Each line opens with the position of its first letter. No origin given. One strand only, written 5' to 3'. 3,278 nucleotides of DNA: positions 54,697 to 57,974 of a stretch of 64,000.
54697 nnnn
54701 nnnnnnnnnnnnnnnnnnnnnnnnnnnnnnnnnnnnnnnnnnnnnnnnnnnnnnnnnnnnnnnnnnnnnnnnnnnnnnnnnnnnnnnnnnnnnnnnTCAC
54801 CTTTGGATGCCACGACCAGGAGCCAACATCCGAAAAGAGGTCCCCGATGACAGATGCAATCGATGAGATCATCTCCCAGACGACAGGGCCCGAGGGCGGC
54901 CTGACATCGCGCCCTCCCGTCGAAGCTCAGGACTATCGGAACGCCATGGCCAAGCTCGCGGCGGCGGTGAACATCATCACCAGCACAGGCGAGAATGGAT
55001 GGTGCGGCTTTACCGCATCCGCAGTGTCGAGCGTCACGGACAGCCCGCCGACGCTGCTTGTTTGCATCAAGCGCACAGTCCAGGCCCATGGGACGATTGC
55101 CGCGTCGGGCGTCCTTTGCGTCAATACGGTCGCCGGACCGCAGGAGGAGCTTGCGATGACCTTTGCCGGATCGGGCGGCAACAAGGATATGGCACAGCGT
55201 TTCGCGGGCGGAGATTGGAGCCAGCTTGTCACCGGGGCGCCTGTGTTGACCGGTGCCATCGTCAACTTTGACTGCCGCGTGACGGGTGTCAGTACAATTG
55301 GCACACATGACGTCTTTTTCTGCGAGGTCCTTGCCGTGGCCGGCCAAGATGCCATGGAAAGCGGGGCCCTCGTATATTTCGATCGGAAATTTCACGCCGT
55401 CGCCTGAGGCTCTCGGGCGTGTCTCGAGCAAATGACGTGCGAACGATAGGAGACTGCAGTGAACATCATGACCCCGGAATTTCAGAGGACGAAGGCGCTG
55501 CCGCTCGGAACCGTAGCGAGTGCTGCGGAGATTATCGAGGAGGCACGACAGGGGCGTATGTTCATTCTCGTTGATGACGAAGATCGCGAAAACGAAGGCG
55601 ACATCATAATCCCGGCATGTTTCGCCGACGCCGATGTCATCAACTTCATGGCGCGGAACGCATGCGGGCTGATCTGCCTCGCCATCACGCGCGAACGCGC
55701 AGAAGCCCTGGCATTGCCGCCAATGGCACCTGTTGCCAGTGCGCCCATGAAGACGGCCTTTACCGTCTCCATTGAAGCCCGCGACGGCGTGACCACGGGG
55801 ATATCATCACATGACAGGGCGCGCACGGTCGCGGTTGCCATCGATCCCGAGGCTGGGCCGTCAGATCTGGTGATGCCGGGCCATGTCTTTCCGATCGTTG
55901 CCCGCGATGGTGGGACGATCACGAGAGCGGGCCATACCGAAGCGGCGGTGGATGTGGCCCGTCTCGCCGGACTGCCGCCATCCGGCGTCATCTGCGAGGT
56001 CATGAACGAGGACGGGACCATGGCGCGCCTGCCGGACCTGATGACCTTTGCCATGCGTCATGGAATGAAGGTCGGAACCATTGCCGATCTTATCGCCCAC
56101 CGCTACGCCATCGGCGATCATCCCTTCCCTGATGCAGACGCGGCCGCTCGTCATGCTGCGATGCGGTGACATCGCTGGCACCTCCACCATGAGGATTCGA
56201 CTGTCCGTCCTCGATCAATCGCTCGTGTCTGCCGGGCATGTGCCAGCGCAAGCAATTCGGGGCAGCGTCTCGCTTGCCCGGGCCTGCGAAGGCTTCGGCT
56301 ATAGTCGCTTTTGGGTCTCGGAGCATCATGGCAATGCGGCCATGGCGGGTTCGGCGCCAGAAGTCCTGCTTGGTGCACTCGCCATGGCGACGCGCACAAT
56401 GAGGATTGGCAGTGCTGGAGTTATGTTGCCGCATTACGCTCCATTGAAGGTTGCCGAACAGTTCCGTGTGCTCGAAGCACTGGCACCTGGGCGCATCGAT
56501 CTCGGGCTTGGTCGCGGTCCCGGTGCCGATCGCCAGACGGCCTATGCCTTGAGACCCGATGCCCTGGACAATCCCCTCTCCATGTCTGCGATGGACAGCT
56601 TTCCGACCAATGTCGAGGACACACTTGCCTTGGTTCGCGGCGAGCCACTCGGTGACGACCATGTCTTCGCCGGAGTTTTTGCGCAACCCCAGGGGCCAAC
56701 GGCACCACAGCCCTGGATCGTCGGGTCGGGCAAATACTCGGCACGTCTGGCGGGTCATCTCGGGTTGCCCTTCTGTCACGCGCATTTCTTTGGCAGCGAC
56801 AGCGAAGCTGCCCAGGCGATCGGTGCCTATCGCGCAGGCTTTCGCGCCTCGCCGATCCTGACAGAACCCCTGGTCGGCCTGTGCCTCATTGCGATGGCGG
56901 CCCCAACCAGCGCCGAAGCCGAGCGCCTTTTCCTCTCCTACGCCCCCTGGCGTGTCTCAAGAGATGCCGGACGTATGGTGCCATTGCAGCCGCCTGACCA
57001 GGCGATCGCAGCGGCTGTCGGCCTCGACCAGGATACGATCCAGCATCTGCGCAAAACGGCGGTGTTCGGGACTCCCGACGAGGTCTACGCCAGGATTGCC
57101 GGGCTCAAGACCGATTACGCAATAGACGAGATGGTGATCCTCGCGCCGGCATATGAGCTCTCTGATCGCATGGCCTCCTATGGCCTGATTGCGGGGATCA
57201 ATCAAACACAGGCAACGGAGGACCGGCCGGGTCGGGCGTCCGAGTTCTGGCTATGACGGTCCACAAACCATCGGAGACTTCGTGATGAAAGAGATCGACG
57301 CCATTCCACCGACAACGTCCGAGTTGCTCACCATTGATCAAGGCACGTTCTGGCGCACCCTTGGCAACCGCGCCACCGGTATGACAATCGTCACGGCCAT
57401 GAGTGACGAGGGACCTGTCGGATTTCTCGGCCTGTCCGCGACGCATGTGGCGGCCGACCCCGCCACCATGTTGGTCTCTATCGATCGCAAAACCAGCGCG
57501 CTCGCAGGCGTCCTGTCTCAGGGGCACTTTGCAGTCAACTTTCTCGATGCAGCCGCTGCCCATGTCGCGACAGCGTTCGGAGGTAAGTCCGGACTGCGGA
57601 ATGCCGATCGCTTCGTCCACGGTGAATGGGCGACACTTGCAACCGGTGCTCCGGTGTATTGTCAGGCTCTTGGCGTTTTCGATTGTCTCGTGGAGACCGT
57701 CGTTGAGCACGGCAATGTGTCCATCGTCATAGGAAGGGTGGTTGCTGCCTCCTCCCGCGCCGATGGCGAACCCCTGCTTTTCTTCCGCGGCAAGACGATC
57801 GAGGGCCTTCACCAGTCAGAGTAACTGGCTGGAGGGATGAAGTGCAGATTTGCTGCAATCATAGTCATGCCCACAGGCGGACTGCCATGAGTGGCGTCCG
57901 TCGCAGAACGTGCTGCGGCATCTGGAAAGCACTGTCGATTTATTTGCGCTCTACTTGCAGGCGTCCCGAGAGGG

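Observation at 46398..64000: Candidate undescribed flavin-dependent C-N cleaving catabolic system (3 NtaA-family + 1 LLM monooxygenase, 2 reductases, RibB, dual-SBP importer, AllE)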

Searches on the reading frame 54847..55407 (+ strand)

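Call 4: search_protein_families(library=ncbifam, proteins=[window:54847-55407:+], max_evalue=0.00001)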
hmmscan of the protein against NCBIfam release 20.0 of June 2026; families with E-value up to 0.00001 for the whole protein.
window:54847-55407:+ (186 aa): 8 families
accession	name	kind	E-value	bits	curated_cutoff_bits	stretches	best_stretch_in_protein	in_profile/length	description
TIGR03615.1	RutF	equivalog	5.4e-58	195.4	254.75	1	25-184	1-155/156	NADH-dependent FMN reductase RutF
TIGR02296.1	HpaC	equivalog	1.1e-43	148.9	205.95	1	30-185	1-153/154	4-hydroxyphenylacetate 3-monooxygenase, reductase component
NF012030.0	PRK15486.1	equivalog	1.2e-36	126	315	1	29-185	9-162/170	4-hydroxyphenylacetate 3-monooxygenase reductase subunit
NF045630.1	monooxsub_HsaB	equivalog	3e-21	76.1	230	1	24-177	4-151/186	3-hydroxy-9,10-secoandrosta-1,3,5(10)-triene-9,17-dione monooxygenase reductase subunit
NF052639.1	FlvnRedFerAPor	equivalog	2e-19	69.8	260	1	26-182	3-152/158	flavin reductase FerA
NF042921.1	HpaC_Thermus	equivalog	3.4e-18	66.1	200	1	28-185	3-149/150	4-hydroxyphenylacetate 3-monooxygenase reductase subunit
NF045733.1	StyMonoxStyB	equivalog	3.8e-18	65.9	200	1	28-184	2-148/150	styrene monooxygenase NADH-dependent flavin reductase subunit StyB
NF045919.1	HphnlacHdxRed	equivalog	2.5e-11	43.2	340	1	25-165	5-141/309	p-hydroxyphenylacetate 3-hydroxylase reductase component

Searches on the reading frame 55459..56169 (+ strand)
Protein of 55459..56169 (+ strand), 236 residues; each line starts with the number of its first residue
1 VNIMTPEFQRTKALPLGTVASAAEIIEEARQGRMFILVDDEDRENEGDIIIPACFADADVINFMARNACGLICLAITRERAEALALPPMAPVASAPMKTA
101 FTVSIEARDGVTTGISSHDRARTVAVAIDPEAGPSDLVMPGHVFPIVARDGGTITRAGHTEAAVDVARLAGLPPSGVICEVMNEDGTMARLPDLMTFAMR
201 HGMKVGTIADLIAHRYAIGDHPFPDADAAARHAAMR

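Call 4: search_protein_families(library=ncbifam, proteins=[window:55459-56169:+], max_evalue=0.00001)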
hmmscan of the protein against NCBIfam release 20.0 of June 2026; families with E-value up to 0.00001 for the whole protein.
window:55459-56169:+ (236 aa): 8 families
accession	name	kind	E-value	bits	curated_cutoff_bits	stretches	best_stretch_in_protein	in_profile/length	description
NF010626.1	PRK14019.1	equivalog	3.9e-91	305.7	513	1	19-216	2-199/364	bifunctional 3,4-dihydroxy-2-butanone-4-phosphate synthase/GTP cyclohydrolase II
NF009132.0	PRK12485.1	equivalog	1.3e-80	271.2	693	1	21-217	5-201/369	bifunctional 3,4-dihydroxy-2-butanone-4-phosphate synthase/GTP cyclohydrolase II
NF006806.0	PRK09319.1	equivalog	1.3e-78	265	764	1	22-216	14-210/561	bifunctional 3,4-dihydroxy-2-butanone-4-phosphate synthase/GTP cyclohydrolase II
NF006803.0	PRK09311.1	equivalog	1.1e-74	251.7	569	1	20-217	10-207/417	bifunctional 3,4-dihydroxy-2-butanone-4-phosphate synthase/GTP cyclohydrolase II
NF006804.0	PRK09314.1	equivalog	2.7e-74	250.3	432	1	22-216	6-199/339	bifunctional 3,4-dihydroxy-2-butanone 4-phosphate synthase/GTP cyclohydrolase II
TIGR00506.1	ribB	equivalog_domain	1.2e-65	220.9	177.45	1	23-215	6-204/204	3,4-dihydroxy-2-butanone-4-phosphate synthase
NF006805.0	PRK09318.1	equivalog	1.5e-27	96.6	486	1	25-211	4-181/387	bifunctional 3,4-dihydroxy-2-butanone-4-phosphate synthase/GTP cyclohydrolase II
NF004437.0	PRK05773.1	equivalog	7.6e-22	77.7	262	2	23-94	4-75/219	3,4-dihydroxy-2-butanone 4-phosphate synthase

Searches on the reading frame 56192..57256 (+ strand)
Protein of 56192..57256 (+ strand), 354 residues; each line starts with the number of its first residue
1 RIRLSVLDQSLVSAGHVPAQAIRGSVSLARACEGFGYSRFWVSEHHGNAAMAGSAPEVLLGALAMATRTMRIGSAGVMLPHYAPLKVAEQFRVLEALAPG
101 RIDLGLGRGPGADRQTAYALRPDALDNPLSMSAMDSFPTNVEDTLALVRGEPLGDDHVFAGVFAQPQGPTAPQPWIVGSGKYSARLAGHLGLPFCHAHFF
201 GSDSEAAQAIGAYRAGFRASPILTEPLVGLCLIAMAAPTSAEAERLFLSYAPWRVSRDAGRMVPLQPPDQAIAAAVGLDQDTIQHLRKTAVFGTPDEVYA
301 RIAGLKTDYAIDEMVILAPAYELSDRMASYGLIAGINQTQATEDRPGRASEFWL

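Call 4: search_protein_families(library=ncbifam, proteins=[window:56192-57256:+], max_evalue=0.00001)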
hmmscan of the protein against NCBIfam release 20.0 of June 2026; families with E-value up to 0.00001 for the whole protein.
window:56192-57256:+ (354 aa): 15 families
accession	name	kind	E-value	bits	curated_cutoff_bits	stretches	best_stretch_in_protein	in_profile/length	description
TIGR03558.1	oxido_grp_1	subfamily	1e-99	333.8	166.95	1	4-334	1-323/325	MsnO8 family LLM class oxidoreductase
NF007802.0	PRK10508.1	equivalog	1.2e-58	198.8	540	1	2-338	6-331/335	luciferase-like monooxygenase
TIGR04027.1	LLM_KPN_01858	hypoth_equivalog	5.7e-14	51.8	412.9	1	31-121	28-119/326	putative FMN-dependent luciferase-like monooxygenase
TIGR03858.1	LLM_2I7G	subfamily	9.5e-14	51.1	462.25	1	18-216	21-216/337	Atu2307/SP_0267 family LLM class monooxygenase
TIGR04036.1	LLM_CE1758_fam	subfamily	1.5e-13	50.4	479.1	1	19-110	24-114/355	CE1758 family FMN-dependent luciferase-like monooxygenase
TIGR04020.1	seco_metab_LLM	subfamily_domain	1.7e-12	47.2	244.45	1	29-153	25-142/341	MupA/Atu3671 family FMN-dependent luciferase-like monooxygenase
TIGR03621.1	F420_MSMEG_2516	subfamily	8.1e-12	44.9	213.15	1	23-109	14-95/295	TIGR03621 family F420-dependent LLM class oxidoreductase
TIGR03619.1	F420_Rv2161c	subfamily_domain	7.8e-10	38.8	166.9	1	27-110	2-100/247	TIGR03619 family F420-dependent LLM class oxidoreductase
TIGR03857.1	F420_MSMEG_2249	hypoth_equivalog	1.6e-08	34.2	218.4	1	23-112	14-98/329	TIGR03857 family LLM class F420-dependent oxidoreductase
TIGR03560.1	F420_Rv1855c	subfamily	1.8e-08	34.5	231.4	1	18-121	8-117/227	TIGR03560 family F420-dependent LLM class oxidoreductase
TIGR03571.1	lucif_BA3436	subfamily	2e-08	33.8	303.9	1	22-119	30-129/304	TIGR03571 family LLM class oxidoreductase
NF052254.1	luciferase_Alph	exception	2.2e-08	33.7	600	1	21-109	20-108/354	luciferase subunit alpha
NF002619.0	PRK02271.1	equivalog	3.3e-08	33.2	276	1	17-116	8-99/329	5,10-methylenetetrahydromethanopterin reductase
TIGR03620.1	F420_MSMEG_4141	subfamily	4.6e-07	29.5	219.8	1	22-119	17-106/280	TIGR03620 family F420-dependent LLM class oxidoreductase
TIGR04465.1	ArgArg_F420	equivalog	7.1e-06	25.3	470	0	26-194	63-232/364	F420-dependent hydroxymycolic acid dehydrogenase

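Call 12: search_solved_structures(query=window:56192-57256:+, max_evalue=0.00001)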
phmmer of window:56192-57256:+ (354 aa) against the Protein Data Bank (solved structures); distinct sequences matched with E-value up to 0.00001: 8.
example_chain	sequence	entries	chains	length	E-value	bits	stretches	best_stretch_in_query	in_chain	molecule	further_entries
4us5_D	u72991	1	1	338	2.3e-47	165.1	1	2-335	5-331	LUCIFERASE-LIKE MONOOXYGENASE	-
4us5_A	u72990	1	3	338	4.3e-47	164.1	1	2-335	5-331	LUCIFERASE-LIKE MONOOXYGENASE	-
8k74_A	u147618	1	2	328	6.6e-11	45.1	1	26-110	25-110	Alkanal monooxygenase alpha chain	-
1brl_A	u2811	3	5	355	7.6e-10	41.6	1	21-110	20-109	BACTERIAL LUCIFERASE | Alkanal monooxygenase alpha chain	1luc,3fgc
8cbb_A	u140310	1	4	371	4.8e-09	39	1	29-110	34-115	Alkanal monooxygenase alpha chain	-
6ket_A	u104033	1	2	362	1.9e-08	37.1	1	29-130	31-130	PuwE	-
7bip_A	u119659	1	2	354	4e-08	36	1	20-123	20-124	Luciferase-like monooxygenase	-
2i7g_A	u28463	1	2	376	6.4e-08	35.3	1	26-234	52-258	Monooxygenase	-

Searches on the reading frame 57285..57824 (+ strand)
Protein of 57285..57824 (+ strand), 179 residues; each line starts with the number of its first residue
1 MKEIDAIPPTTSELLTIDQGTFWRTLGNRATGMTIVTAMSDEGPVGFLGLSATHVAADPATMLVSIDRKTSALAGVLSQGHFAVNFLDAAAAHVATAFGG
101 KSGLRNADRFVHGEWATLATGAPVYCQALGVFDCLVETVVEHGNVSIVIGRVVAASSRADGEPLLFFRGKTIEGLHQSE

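Call 4: search_protein_families(library=ncbifam, proteins=[window:57285-57824:+], max_evalue=0.00001)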
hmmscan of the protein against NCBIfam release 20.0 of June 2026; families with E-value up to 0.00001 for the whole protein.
window:57285-57824:+ (179 aa): 8 families
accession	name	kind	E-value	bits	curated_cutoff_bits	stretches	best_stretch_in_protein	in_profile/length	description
NF045630.1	monooxsub_HsaB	equivalog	2.5e-30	105.6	230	1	16-171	4-156/186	3-hydroxy-9,10-secoandrosta-1,3,5(10)-triene-9,17-dione monooxygenase reductase subunit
TIGR03615.1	RutF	equivalog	5.6e-24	84.9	254.75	1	18-168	2-150/156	NADH-dependent FMN reductase RutF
NF045919.1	HphnlacHdxRed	equivalog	2.5e-23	82.7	340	1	16-169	4-153/309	p-hydroxyphenylacetate 3-hydroxylase reductase component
NF052639.1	FlvnRedFerAPor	equivalog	2e-19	69.8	260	1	22-170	7-151/158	flavin reductase FerA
NF045733.1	StyMonoxStyB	equivalog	3.7e-16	59.4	200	1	22-170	4-145/150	styrene monooxygenase NADH-dependent flavin reductase subunit StyB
NF042921.1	HpaC_Thermus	equivalog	2.9e-13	50.1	200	1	22-168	5-143/150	4-hydroxyphenylacetate 3-monooxygenase reductase subunit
TIGR02296.1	HpaC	equivalog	4.9e-11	42.9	205.95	1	26-168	5-147/154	4-hydroxyphenylacetate 3-monooxygenase, reductase component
NF012030.0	PRK15486.1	equivalog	2e-08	34.2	315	1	26-168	14-156/170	4-hydroxyphenylacetate 3-monooxygenase reductase subunit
